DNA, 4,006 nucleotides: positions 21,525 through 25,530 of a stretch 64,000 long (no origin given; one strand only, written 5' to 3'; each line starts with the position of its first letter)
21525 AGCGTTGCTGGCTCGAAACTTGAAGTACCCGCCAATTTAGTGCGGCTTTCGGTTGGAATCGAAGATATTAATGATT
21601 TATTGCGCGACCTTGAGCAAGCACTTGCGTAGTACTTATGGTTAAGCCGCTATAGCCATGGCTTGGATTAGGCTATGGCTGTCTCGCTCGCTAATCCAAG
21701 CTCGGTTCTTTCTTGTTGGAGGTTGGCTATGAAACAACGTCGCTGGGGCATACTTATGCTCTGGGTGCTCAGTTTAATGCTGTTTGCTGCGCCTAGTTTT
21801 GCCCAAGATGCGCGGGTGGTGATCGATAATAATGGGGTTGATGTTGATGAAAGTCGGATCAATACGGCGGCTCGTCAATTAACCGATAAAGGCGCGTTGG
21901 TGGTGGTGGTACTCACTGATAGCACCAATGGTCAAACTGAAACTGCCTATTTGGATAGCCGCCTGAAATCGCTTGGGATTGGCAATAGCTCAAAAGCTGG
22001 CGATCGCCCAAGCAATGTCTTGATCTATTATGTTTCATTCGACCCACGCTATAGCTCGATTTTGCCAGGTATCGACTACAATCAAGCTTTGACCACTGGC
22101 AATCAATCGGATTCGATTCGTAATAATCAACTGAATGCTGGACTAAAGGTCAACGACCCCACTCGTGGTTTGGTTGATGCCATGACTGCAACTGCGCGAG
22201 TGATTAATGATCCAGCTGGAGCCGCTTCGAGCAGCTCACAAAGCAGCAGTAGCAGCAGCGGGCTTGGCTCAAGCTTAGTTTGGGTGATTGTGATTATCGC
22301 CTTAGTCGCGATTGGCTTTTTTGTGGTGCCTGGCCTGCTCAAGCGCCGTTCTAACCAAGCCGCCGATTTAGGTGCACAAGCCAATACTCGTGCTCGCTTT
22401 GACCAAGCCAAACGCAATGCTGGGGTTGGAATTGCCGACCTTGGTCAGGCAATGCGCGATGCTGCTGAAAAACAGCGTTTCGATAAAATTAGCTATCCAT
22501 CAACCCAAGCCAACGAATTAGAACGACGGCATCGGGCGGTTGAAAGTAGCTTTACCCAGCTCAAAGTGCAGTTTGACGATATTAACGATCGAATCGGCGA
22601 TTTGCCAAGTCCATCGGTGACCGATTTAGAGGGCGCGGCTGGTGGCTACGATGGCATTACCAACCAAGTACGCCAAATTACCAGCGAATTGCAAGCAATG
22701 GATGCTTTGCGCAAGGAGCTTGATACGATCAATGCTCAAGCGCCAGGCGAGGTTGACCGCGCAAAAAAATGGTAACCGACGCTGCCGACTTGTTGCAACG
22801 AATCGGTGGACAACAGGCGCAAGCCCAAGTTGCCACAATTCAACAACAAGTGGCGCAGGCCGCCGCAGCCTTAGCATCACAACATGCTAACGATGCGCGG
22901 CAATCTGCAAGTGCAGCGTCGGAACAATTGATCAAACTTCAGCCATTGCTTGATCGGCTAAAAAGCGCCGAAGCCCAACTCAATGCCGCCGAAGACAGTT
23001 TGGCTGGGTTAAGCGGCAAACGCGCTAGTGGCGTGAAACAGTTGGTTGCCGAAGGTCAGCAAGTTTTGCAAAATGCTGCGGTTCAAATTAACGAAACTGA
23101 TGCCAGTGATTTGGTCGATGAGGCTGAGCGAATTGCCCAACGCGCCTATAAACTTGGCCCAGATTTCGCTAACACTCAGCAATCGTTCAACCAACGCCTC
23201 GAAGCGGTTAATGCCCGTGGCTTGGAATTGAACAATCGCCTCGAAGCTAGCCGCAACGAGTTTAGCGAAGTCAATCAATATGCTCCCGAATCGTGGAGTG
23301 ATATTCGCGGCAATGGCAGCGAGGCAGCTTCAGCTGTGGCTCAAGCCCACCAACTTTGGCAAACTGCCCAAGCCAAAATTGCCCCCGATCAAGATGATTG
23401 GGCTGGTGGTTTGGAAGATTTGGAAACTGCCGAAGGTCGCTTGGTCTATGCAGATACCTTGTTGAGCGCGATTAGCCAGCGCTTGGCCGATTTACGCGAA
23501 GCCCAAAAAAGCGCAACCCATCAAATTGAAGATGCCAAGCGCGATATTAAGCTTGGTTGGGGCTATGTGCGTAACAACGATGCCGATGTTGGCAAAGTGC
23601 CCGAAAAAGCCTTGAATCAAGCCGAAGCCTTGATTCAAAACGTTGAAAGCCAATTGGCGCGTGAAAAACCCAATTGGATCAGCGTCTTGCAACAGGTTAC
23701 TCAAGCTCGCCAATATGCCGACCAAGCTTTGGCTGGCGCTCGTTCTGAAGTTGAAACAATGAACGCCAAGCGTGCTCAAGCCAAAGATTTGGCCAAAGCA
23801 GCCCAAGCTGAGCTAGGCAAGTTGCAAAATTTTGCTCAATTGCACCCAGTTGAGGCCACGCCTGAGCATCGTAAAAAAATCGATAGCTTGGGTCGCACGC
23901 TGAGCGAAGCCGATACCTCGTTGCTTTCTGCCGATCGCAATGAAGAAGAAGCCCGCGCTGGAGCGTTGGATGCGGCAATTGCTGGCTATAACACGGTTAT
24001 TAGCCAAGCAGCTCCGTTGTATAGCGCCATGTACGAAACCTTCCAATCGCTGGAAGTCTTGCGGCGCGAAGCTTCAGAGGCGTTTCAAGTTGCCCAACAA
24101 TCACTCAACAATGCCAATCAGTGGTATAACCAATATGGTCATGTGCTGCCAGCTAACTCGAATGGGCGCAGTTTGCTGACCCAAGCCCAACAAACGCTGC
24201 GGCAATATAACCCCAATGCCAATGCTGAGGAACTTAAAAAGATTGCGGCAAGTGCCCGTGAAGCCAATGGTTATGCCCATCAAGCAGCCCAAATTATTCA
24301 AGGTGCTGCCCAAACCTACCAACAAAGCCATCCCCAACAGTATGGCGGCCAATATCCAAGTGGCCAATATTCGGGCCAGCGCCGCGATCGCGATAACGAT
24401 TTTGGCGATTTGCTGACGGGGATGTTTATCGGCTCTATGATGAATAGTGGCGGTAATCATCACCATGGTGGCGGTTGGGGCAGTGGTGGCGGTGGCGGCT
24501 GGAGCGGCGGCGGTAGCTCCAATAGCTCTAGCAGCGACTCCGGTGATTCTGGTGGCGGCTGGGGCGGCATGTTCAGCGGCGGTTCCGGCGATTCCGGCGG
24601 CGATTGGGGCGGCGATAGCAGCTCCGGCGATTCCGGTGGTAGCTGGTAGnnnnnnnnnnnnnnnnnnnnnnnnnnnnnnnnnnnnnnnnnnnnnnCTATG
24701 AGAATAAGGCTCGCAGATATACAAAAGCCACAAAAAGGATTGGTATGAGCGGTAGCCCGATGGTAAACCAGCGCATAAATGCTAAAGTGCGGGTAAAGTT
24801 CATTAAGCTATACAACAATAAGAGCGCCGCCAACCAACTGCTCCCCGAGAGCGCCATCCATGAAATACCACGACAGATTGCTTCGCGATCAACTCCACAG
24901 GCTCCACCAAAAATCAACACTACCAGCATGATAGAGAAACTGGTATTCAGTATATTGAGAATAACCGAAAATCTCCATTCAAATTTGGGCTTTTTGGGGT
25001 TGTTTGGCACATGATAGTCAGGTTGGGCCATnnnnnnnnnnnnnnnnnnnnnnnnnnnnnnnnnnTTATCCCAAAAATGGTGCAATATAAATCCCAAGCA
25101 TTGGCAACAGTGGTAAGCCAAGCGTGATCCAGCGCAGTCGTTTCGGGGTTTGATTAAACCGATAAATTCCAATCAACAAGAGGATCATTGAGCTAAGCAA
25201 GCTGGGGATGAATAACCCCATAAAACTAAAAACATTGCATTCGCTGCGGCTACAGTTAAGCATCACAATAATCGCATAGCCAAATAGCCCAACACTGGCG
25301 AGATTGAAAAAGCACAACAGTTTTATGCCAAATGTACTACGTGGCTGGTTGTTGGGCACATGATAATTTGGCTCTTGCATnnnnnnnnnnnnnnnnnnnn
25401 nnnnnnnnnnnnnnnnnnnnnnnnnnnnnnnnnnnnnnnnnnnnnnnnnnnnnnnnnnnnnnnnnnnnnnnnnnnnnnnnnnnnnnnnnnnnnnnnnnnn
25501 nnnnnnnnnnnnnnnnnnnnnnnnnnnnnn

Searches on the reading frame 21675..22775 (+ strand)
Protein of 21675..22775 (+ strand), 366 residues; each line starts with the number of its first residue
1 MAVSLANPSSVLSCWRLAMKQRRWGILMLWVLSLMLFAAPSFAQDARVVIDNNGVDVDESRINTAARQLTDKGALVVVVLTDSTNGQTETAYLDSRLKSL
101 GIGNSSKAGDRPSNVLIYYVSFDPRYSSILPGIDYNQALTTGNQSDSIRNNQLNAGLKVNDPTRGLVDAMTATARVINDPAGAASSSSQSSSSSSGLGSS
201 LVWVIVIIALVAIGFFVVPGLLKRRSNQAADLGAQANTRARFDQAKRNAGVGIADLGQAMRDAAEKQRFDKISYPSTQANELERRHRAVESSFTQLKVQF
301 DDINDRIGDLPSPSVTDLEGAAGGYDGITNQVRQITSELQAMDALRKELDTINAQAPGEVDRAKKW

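Call 4: search_protein_families(library=pfam, proteins=[window:21675-22775:+], max_evalue=1)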
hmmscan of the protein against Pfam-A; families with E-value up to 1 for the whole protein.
window:21675-22775:+ (366 aa): 8 families
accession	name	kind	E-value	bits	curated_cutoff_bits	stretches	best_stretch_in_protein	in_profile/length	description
PF04536.20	TPM_phosphatase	-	2.5e-07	31.2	22.1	1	58-175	12-124/125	TPM domain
PF11874.13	DUF3394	-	0.023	14.8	28.2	1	19-98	25-100/181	Domain of unknown function (DUF3394)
PF03994.20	DUF350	-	0.043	14.3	26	1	188-231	70-106/133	Domain of Unknown Function (DUF350)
PF13624.11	SurA_N_3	-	0.045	14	27.2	1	202-250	14-62/162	SurA-like N-terminal domain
PF05192.23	MutS_III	-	0.062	14.1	34.1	1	272-353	41-119/194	MutS domain III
PF13273.12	DUF4064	-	0.077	13.7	32.1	1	186-225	44-83/102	Protein of unknown function (DUF4064)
PF24922.1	ACBP4_C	-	0.1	13.3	31.2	0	278-355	11-91/105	Acyl-CoA-binding domain-containing protein 4-6, C-terminal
PF16172.10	DOCK_N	-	0.14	11.6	27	1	232-291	273-327/387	DOCK N-terminus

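Call 14: search_protein_families(library=ncbifam, proteins=[window:21675-22775:+], max_evalue=1)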
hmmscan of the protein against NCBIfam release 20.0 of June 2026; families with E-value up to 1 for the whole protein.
window:21675-22775:+ (366 aa): 5 families
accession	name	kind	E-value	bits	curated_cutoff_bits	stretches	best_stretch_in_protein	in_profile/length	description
TIGR03943.1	TIGR03943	equivalog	0.052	12.9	88.8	1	169-262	25-122/221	TIGR03943 family putative permease subunit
TIGR03142.1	cytochro_ccmI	equivalog_domain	0.069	13.5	29.3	1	202-237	2-37/118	c-type cytochrome biogenesis protein CcmI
NF045487.1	ASRP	equivalog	0.075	11.6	300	1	266-344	193-270/593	archaea-specific SMC-related protein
NF011353.0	PRK14771.1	equivalog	0.25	11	241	1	192-218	59-85/179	lipoprotein signal peptidase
NF040576.1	T2SS_GspM_XpsM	equivalog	0.3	10.7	60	1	201-288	3-91/180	type II secretion system protein GspM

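Call 15: search_protein_families(library=padloc, proteins=[window:21675-22775:+], max_evalue=1)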
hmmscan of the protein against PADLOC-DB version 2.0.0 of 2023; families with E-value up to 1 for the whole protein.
window:21675-22775:+ (366 aa): 0 families

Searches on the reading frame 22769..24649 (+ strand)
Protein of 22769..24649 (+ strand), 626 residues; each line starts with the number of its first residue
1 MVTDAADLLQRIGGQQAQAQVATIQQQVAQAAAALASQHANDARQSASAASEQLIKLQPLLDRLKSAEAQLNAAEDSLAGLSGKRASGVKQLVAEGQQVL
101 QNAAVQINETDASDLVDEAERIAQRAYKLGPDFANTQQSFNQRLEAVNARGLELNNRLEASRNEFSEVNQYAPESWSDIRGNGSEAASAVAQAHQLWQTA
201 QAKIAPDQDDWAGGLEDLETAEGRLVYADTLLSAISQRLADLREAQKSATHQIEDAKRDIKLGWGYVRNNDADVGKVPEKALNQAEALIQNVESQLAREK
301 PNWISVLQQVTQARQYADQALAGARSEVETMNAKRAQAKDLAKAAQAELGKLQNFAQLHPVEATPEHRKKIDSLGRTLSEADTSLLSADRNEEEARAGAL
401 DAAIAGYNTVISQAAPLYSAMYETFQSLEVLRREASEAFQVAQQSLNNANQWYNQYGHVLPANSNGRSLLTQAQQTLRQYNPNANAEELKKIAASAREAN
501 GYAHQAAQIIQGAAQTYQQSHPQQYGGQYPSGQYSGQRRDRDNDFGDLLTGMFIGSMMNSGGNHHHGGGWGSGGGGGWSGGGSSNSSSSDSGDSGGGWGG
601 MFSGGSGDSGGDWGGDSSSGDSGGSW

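Call 4: search_protein_families(library=pfam, proteins=[window:22769-24649:+], max_evalue=1)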
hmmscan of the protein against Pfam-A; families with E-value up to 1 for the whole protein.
window:22769-24649:+ (626 aa): 2 families
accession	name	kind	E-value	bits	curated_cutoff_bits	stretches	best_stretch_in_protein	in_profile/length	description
PF14767.12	RPA_interact_M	-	0.2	12.7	25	0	238-322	10-91/94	Replication protein A interacting middle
PF06022.16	Cir_Bir_Yir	-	0.26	11.1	25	1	418-478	141-202/259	Plasmodium variant antigen protein Cir/Yir/Bir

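Call 14: search_protein_families(library=ncbifam, proteins=[window:22769-24649:+], max_evalue=1)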
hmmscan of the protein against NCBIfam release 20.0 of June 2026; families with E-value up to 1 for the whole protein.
window:22769-24649:+ (626 aa): 2 families
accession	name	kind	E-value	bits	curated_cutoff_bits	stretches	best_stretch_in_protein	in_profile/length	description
TIGR02168.1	SMC_prok_B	equivalog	0.0013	16.5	567.35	1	16-301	209-477/1181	chromosome segregation protein SMC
NF045771.1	MPN454_MG319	equivalog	0.34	11.2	60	0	420-466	37-86/133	MG319/MPN454 family protein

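Call 15: search_protein_families(library=padloc, proteins=[window:22769-24649:+], max_evalue=1)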
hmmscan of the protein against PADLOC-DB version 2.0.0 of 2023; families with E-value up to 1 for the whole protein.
window:22769-24649:+ (626 aa): 1 family
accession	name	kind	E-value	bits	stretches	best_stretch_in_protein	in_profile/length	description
PDLC03865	LmuB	-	3.5e-07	26.8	1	21-482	285-717/1007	-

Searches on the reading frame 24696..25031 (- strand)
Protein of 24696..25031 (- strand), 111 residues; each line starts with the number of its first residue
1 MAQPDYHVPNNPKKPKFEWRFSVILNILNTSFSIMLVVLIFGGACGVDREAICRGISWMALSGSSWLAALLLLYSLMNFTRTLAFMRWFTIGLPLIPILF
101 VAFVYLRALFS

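Call 4: search_protein_families(library=pfam, proteins=[window:24696-25031:-], max_evalue=1)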
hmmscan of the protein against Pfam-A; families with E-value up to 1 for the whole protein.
window:24696-25031:- (111 aa): 3 families
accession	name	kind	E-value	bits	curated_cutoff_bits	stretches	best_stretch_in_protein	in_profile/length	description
PF20972.2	MASE9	-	0.0021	18.5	24.3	1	23-104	127-194/203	MASE9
PF04066.18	MrpF_PhaF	-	0.11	13.4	23.3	1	58-87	21-50/53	Multiple resistance and pH regulation protein F (MrpF / PhaF)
PF03602.21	Cons_hypoth95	-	0.12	12.5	24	1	24-64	32-72/182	Conserved hypothetical protein 95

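Call 14: search_protein_families(library=ncbifam, proteins=[window:24696-25031:-], max_evalue=1)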
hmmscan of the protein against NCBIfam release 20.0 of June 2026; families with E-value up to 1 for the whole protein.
window:24696-25031:- (111 aa): 1 family
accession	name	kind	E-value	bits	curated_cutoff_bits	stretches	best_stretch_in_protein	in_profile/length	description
NF038216.1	ABZJ_00895_fam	subfamily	0.01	15.7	33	1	16-90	61-128/134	ABZJ_00895 family protein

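Call 15: search_protein_families(library=padloc, proteins=[window:24696-25031:-], max_evalue=1)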
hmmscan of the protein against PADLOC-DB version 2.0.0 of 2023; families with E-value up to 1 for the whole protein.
window:24696-25031:- (111 aa): 0 families

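Call 73: search_protein_families(library=phrogs, proteins=[window:24696-25031:-], max_evalue=0.1)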
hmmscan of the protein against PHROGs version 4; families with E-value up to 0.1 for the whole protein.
window:24696-25031:- (111 aa): 1 family
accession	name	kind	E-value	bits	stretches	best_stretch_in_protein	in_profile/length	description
phrog_32729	-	unknown function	0.056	14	0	32-45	9-22/27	-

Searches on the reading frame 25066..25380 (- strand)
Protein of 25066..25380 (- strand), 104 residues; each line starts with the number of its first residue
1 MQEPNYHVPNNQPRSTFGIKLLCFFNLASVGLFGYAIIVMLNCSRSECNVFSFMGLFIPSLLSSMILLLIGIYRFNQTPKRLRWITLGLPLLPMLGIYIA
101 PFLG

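Call 4: search_protein_families(library=pfam, proteins=[window:25066-25380:-], max_evalue=1)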
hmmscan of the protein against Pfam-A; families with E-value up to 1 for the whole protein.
window:25066-25380:- (104 aa): 2 families
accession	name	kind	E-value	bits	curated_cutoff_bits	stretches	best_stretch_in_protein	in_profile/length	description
PF24002.1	DUF7318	-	0.12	12.9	27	1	6-74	14-78/128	Family of unknown function (DUF7318)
PF12420.13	DUF3671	-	0.32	10.9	34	1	24-77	162-211/223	Fam-L, Fam-M like protein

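Call 12: find_homologous_proteins(query=window:25066-25380:-, max_evalue=0.1)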
Query window:25066-25380:- (104 aa): 3 proteins with E <= 0.1 among 6 candidates.
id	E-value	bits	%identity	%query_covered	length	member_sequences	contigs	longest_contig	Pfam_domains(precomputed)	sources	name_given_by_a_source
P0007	2.7e-56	206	89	100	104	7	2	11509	-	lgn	-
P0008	4.3e-48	180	77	100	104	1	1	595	-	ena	-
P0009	1.3e-43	166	69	100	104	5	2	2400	-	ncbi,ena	-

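Call 14: search_protein_families(library=ncbifam, proteins=[window:25066-25380:-], max_evalue=1)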
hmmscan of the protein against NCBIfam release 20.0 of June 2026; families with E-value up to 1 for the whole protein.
window:25066-25380:- (104 aa): 0 families

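Call 15: search_protein_families(library=padloc, proteins=[window:25066-25380:-], max_evalue=1)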
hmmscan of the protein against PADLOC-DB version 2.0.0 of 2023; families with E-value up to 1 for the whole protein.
window:25066-25380:- (104 aa): 0 families

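Call 40: list_cluster_members(proteins=[P0017, P0020, P0014, window:25066-25380:-, window:24696-25031:-, window:25472-25966:-])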
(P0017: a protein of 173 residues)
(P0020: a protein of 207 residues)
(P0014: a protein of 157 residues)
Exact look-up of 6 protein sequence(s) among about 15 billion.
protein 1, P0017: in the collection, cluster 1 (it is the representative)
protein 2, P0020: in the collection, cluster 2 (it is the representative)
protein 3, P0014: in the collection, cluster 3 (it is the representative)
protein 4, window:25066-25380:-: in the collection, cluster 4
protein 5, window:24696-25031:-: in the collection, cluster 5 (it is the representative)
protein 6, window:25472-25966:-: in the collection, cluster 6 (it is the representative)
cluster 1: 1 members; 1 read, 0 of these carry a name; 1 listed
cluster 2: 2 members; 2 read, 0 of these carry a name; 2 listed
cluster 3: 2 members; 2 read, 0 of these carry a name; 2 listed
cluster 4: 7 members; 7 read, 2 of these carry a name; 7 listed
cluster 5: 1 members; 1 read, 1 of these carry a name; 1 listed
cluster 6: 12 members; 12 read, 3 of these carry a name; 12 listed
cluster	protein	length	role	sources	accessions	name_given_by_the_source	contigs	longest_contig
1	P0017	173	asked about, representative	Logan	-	-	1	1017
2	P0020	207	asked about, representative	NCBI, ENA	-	-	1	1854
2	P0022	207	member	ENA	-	-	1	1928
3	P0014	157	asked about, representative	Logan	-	-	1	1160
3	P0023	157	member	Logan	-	-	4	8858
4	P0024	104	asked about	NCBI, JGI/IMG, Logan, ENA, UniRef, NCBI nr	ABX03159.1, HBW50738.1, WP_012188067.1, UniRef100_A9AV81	MAG TPA: hypothetical protein DEF47_12645 [Herpetosiphon sp.] | Uncharacterized protein n=1 Tax=Herpetosiphon aurantiacus (strain ATCC 23779 / DSM 785 / ... | hypothetical protein [Herpetosiphon sp.]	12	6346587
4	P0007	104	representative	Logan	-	-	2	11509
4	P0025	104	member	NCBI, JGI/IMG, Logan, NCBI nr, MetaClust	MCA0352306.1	MAG: hypothetical protein LCH85_09940 [Chloroflexi bacterium] | hypothetical protein [Chloroflexota bacterium] | \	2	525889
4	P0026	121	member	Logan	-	-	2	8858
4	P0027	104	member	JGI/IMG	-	-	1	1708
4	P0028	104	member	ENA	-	-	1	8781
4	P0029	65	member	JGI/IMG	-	-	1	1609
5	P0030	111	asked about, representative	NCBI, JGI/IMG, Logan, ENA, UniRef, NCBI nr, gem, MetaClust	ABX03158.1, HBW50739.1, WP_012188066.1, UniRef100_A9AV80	MAG TPA: hypothetical protein DEF47_12650 [Herpetosiphon sp.] | Uncharacterized protein n=1 Tax=Herpetosiphon aurantiacus (strain ATCC 23779 / DSM 785 / ... | hypothetical protein [Herpetosiphon sp.]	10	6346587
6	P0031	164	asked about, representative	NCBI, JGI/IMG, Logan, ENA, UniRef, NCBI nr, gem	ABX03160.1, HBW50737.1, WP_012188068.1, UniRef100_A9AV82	MAG TPA: hypothetical protein DEF47_12640 [Herpetosiphon sp.] | Uncharacterized protein n=1 Tax=Herpetosiphon aurantiacus (strain ATCC 23779 / DSM 785 / ... | hypothetical protein [Herpetosiphon sp.]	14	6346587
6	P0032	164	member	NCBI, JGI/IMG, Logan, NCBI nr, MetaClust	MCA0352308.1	MAG: hypothetical protein LCH85_09950 [Chloroflexi bacterium] | hypothetical protein [Chloroflexota bacterium] | \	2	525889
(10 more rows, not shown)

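Call 65: predict_structure(alignment_id=A5)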
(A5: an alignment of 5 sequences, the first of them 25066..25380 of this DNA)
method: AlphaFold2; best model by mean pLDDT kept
length: 104 residues; sequences in the alignment: 5
mean_pLDDT: 71.3   pTM: 0.49
mean pLDDT of the five models: 71.3, 67.5, 67.2, 66.5, 65.5
residues with pLDDT >= 90: 0; 70-90: 68; 50-70: 36; < 50: 0
segments of 3 or more residues with pLDDT < 50: none
pLDDT, mean of each block of 10 residues (from residue 1): 56 64 80 78 64 69 82 75 75 74 62
secondary structure, 60 per line:
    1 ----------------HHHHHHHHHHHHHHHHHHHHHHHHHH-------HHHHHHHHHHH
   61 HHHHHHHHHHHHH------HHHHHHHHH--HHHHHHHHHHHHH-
elements in order: H17-42 H50-73 H80-88 H91-103

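Call 73: search_protein_families(library=phrogs, proteins=[window:25066-25380:-], max_evalue=0.1)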
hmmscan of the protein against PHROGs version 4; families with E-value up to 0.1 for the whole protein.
window:25066-25380:- (104 aa): 0 families

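Call 90: search_solved_structures(query=A3, max_evalue=1)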
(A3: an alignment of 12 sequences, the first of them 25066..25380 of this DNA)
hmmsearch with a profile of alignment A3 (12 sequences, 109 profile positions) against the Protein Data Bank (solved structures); distinct sequences matched with E-value up to 1: 0.
